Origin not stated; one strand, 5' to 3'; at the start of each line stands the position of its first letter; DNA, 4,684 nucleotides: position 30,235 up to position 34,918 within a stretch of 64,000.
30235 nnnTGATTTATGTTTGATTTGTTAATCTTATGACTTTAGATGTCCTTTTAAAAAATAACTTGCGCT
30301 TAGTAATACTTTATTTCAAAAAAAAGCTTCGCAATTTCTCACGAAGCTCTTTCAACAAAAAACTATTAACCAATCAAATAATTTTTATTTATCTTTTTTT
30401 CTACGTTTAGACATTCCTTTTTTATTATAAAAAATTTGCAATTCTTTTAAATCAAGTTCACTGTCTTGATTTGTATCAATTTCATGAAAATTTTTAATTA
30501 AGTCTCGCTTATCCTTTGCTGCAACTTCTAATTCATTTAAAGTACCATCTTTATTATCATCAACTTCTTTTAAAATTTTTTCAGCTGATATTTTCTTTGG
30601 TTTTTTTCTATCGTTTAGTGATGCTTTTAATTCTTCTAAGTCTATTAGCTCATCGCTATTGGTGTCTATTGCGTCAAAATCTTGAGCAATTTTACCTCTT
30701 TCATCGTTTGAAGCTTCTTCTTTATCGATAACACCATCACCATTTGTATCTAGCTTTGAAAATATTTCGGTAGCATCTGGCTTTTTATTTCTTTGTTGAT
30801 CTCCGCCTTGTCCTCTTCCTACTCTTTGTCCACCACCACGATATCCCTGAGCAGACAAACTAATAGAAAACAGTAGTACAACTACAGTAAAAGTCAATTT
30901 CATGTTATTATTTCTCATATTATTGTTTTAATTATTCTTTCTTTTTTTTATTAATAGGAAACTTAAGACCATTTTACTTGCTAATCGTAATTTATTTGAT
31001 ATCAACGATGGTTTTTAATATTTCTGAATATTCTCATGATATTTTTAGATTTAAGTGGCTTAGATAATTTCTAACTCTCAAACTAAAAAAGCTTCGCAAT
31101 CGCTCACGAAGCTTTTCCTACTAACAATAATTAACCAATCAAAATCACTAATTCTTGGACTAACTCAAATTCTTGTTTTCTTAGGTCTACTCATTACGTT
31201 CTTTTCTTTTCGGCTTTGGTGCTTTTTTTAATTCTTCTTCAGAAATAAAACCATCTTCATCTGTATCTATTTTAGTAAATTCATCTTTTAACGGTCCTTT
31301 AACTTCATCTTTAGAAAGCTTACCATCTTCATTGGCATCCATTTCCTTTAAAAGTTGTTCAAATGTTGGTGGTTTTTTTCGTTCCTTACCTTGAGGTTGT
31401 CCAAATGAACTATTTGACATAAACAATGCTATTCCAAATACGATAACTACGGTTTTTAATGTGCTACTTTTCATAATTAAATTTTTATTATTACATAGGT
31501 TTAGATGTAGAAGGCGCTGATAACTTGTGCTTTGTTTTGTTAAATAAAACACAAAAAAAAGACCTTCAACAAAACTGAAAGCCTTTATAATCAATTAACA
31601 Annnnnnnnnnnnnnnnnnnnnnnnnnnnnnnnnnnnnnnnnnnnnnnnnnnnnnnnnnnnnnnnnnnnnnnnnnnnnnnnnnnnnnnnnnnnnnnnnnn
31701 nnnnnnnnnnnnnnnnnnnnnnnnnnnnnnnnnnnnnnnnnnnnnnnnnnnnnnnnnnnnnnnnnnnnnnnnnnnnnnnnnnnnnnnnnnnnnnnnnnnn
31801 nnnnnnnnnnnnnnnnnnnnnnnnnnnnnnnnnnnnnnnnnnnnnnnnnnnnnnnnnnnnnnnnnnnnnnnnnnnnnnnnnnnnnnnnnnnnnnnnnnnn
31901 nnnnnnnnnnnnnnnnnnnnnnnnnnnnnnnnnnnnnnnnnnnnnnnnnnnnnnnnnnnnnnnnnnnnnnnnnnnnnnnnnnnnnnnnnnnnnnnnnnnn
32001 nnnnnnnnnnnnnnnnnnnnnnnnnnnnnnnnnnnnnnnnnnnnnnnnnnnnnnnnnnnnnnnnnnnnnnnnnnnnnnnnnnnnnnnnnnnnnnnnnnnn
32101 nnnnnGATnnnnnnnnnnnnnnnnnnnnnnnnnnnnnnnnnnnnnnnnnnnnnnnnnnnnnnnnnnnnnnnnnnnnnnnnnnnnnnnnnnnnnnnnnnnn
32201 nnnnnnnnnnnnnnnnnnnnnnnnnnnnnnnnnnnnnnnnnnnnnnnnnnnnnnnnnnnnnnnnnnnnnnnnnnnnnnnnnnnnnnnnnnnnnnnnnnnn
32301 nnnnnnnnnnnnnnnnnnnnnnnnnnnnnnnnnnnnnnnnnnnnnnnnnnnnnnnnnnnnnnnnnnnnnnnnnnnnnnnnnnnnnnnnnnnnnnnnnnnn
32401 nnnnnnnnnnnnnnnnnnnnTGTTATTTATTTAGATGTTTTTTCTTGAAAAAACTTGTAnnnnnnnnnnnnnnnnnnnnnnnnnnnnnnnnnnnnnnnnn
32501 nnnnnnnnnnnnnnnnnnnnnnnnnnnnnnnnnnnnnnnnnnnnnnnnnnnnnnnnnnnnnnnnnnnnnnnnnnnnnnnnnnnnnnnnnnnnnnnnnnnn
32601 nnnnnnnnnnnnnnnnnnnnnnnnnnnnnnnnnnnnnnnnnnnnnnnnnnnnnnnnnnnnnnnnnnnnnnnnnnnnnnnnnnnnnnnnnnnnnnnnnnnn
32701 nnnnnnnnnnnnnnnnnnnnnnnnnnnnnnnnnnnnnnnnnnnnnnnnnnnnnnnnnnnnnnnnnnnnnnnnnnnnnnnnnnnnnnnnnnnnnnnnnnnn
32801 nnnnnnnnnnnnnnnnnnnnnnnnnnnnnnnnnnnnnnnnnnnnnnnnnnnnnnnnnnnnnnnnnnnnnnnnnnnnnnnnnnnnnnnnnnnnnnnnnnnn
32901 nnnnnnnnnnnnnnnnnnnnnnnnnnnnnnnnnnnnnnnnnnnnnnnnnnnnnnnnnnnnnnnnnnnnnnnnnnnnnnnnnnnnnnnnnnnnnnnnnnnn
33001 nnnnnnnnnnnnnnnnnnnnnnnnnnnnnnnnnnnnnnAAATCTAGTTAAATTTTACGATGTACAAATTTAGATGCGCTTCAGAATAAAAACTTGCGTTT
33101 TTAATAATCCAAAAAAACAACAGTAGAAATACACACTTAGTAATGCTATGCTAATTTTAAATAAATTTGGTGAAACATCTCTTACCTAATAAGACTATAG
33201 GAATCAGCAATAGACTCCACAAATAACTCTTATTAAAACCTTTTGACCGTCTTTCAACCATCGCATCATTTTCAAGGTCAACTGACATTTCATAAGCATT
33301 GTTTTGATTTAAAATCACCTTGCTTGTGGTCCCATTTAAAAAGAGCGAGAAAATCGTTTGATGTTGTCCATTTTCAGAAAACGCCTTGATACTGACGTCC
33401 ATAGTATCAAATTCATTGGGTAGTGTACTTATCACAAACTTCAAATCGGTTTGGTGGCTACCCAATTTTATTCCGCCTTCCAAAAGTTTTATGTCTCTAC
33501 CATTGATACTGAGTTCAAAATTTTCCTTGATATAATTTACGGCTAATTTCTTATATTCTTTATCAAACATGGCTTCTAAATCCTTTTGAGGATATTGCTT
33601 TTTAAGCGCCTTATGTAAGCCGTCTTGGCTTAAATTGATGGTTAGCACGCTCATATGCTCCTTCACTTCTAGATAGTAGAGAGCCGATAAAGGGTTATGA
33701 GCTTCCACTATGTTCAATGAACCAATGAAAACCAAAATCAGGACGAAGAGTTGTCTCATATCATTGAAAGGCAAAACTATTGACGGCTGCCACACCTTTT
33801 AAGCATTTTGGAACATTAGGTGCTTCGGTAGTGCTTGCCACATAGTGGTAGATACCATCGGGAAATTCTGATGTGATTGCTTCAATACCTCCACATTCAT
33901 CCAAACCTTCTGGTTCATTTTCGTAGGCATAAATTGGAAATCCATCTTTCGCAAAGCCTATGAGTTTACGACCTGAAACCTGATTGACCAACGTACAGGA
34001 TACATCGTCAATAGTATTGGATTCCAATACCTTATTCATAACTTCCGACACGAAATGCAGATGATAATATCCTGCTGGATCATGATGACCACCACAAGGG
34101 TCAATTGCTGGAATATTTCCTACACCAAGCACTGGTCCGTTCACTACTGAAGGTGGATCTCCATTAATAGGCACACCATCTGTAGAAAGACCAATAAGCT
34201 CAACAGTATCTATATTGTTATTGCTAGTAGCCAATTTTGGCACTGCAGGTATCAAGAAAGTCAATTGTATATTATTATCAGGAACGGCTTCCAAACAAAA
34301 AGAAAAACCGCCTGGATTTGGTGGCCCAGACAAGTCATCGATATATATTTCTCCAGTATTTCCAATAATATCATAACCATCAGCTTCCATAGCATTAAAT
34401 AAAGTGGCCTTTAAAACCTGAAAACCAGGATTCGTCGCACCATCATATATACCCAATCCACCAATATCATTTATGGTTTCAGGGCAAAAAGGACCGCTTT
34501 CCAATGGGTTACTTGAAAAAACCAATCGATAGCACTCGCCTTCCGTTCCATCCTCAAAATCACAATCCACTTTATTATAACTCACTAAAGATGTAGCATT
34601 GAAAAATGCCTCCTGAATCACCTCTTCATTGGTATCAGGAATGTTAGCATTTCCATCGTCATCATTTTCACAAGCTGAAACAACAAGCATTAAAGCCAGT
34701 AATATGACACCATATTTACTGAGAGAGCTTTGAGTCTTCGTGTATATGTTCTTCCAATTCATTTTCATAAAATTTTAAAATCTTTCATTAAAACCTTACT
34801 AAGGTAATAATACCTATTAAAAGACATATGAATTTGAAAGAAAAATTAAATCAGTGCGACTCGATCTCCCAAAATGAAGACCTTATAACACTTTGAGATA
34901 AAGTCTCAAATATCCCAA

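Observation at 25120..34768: Candidate uncharacterised envelope metal/Ca2+ system: YHYH x2, EF-hand x2, Sco, MORN, secreted CotH kinase and a dedicated ECF triad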

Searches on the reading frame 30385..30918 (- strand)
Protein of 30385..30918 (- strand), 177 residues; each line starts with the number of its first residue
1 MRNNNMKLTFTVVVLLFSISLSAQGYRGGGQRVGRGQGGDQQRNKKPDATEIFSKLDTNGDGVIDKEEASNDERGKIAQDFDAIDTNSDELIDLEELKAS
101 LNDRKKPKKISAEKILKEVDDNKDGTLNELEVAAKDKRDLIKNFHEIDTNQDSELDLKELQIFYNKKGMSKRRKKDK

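Call 4: search_protein_families(library=pfam, proteins=[window:30385-30918:-], max_evalue=0.01)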
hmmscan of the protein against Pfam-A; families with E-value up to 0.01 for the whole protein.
window:30385-30918:- (177 aa): 7 families
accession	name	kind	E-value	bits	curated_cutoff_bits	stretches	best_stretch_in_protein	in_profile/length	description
PF13499.12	EF-hand_7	-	5.1e-15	56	30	1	77-132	4-62/67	EF-hand domain pair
PF00036.39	EF-hand_1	-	1.5e-14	52.8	25.4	1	50-68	3-21/29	EF hand domain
PF13405.12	EF-hand_6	-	4.9e-14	51.1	25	1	51-68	4-21/30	EF-hand domain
PF13202.12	EF-hand_5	-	5.9e-14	51.2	25.9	1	52-68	4-20/25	EF hand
PF10591.15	SPARC_Ca_bdg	-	1.9e-05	25.4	22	0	76-131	55-109/113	Secreted protein acidic and rich in cysteine Ca binding region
PF13833.12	EF-hand_8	-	6e-05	23.1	28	0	48-68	26-46/54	EF-hand domain pair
PF14788.12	EF-hand_10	-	0.00079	19.8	27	0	144-165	27-48/50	EF hand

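Call 6: search_protein_families(library=ncbifam, proteins=[window:30385-30918:-], max_evalue=0.01)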
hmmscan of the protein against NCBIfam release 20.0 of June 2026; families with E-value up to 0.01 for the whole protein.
window:30385-30918:- (177 aa): 4 families
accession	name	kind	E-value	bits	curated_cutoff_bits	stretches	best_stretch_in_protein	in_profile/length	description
NF041410.1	XopAW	subfamily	6.1e-14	52.4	120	1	74-161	62-159/235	XopAW family type III secretion system calcium-binding effector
NF053806.1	lanmdlnLanM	equivalog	7e-06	26.1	135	1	113-169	27-79/132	lanmodulin LanM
NF008965.0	PRK12309.1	equivalog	0.00036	19.7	550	1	47-101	334-383/392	transaldolase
NF038285.1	deiodinase_rel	hypoth_equivalog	0.0031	17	250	0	31-170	21-146/347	deiodinase family protein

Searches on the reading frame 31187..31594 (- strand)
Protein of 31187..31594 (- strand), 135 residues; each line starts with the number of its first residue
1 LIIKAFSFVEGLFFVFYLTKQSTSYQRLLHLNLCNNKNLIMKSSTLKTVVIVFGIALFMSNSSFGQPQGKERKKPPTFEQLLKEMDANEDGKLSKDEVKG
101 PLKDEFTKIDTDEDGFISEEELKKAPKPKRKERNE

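Call 4: search_protein_families(library=pfam, proteins=[window:31187-31594:-], max_evalue=0.01)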
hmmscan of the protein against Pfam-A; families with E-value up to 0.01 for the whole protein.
window:31187-31594:- (135 aa): 6 families
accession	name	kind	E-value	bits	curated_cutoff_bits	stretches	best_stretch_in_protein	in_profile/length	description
PF13202.12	EF-hand_5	-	2.3e-11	43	25.9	2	102-124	1-23/25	EF hand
PF00036.39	EF-hand_1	-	1.7e-10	40.1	25.4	2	102-125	2-25/29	EF hand domain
PF13405.12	EF-hand_6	-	1.3e-09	37.4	25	1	102-125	2-25/30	EF-hand domain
PF13499.12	EF-hand_7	-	1.2e-08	35.6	30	1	102-125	4-27/67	EF-hand domain pair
PF13833.12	EF-hand_8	-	0.00012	22.2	28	0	81-104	30-53/54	EF-hand domain pair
PF10591.15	SPARC_Ca_bdg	-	0.009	16.8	22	0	85-124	39-78/113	Secreted protein acidic and rich in cysteine Ca binding region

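Call 6: search_protein_families(library=ncbifam, proteins=[window:31187-31594:-], max_evalue=0.01)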
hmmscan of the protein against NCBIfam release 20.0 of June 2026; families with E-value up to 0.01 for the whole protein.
window:31187-31594:- (135 aa): 3 families
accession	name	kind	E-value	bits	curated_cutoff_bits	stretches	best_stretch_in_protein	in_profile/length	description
NF041410.1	XopAW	subfamily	5.4e-09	36.2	120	1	69-128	19-164/235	XopAW family type III secretion system calcium-binding effector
NF053806.1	lanmdlnLanM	equivalog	1.5e-05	25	135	1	81-124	78-121/132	lanmodulin LanM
NF038285.1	deiodinase_rel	hypoth_equivalog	0.00038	20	250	1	73-127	34-87/347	deiodinase family protein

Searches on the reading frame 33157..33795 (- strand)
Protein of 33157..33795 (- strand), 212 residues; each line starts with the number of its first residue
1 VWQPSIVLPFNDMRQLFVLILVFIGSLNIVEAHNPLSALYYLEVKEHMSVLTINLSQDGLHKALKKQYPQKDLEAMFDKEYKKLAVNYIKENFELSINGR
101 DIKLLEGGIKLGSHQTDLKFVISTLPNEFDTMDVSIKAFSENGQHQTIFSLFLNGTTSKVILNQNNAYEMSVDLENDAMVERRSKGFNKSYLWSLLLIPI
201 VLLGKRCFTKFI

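Call 4: search_protein_families(library=pfam, proteins=[window:33157-33795:-], max_evalue=0.01)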
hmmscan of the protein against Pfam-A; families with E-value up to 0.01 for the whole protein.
window:33157-33795:- (212 aa): 1 family
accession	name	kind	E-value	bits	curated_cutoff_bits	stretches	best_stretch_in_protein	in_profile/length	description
PF20420.3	DUF6702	-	0.0011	19.5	24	1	51-137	27-114/141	Domain of unknown function (DUF6702)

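Call 6: search_protein_families(library=ncbifam, proteins=[window:33157-33795:-], max_evalue=0.01)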
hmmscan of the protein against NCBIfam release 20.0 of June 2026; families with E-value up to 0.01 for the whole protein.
window:33157-33795:- (212 aa): 0 families

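Call 62: find_homologous_proteins(query=window:33157-33762:-)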
Query window:33157-33762:- (201 aa): 125 proteins with E <= 0.001 among 308 candidates; the best 120 are listed.
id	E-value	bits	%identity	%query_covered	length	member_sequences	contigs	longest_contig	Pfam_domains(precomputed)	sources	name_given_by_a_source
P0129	7.1e-125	432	100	100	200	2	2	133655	-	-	-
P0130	1.9e-68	248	62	90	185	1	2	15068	-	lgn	-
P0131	5.3e-67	243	61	92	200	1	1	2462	-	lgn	-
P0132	9.0e-67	242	58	99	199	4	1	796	-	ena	-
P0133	3.6e-66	240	58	92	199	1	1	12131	-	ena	-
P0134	1.5e-65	238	57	92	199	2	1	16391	-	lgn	-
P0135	2.7e-65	238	58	99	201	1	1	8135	-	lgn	-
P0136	4.0e-65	237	59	90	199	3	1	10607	PF20420.4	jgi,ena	-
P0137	1.0e-64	236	57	99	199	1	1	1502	-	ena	-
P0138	1.9e-63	232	61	89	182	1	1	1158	-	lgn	-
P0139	4.1e-63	230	54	97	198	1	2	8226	-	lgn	-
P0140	9.9e-63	229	57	99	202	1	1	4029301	-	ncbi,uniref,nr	ncbi:hypothetical protein [Psychroserpens ponticola]|uniref:Uncharacterized protein n=1 Tax=Psychros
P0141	1.8e-62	228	56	97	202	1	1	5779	-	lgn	-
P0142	6.0e-62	227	62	90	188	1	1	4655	-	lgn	-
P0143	2.1e-61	225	59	92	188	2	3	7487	-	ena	-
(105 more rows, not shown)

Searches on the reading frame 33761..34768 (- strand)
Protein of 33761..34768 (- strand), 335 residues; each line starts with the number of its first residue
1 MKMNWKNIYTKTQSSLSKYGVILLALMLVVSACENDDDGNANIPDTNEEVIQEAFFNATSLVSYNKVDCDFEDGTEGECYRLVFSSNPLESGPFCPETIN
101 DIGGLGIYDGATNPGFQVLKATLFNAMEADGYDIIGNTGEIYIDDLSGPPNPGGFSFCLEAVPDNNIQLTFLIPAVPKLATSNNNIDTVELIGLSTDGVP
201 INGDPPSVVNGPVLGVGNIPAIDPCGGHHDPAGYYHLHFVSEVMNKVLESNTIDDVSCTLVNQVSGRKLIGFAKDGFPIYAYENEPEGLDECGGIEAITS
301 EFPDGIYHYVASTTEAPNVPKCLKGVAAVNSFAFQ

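Call 5: search_protein_families(library=pfam, proteins=[window:33761-34768:-], max_evalue=0.01)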
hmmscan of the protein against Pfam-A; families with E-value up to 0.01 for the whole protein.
window:33761-34768:- (335 aa): 1 family
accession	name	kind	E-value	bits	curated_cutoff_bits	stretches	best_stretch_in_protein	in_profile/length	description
PF14240.11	YHYH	-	6.9e-20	72.3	25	2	171-282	2-109/193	YHYH protein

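Call 7: search_protein_families(library=ncbifam, proteins=[window:33761-34768:-], max_evalue=0.01)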
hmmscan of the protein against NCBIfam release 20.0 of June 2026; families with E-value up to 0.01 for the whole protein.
window:33761-34768:- (335 aa): 0 families
